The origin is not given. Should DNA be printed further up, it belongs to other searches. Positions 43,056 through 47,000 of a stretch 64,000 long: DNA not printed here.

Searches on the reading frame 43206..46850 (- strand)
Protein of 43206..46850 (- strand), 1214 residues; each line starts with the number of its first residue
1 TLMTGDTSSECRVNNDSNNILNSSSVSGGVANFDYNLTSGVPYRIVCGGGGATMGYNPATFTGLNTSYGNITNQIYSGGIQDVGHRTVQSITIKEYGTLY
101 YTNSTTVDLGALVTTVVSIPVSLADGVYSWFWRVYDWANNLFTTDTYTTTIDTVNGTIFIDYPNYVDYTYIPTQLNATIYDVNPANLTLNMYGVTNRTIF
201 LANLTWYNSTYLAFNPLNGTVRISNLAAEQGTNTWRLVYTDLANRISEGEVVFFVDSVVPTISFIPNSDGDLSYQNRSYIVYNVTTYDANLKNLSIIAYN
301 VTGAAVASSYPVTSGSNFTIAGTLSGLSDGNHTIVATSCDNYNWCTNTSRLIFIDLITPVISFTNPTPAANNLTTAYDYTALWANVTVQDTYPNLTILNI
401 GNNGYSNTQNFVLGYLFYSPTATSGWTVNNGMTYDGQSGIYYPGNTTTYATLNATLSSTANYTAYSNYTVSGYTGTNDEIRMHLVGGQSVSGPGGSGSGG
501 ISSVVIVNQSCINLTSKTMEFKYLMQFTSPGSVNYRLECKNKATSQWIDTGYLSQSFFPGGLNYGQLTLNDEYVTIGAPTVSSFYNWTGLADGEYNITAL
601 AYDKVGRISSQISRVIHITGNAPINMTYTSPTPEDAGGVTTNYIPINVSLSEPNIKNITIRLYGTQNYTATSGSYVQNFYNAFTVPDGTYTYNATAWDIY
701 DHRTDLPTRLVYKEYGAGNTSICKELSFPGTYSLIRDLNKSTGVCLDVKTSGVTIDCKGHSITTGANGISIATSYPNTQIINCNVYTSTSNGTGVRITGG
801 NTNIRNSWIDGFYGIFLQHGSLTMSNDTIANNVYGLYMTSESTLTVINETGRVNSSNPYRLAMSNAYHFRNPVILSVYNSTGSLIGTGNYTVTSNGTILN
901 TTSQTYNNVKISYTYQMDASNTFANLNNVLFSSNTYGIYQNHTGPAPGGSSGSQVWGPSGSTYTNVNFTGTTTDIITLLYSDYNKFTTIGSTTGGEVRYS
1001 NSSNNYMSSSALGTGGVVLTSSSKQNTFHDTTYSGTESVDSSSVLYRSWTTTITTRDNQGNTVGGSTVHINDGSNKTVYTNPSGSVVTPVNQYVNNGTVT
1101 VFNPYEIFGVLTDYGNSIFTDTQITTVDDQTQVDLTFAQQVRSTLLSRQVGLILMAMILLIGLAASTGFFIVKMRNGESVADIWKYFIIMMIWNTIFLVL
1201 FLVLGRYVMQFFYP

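Call 75: search_protein_families(library=pfam, max_evalue=0.0001, proteins=[window:43206-46850:-])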
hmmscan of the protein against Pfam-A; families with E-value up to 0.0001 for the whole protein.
window:43206-46850:- (1214 aa): 1 family
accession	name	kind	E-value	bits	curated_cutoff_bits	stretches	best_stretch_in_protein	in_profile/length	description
PF19077.6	Big_13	-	2.8e-06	28.2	27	0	110-153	59-102/102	Bacterial Ig-like domain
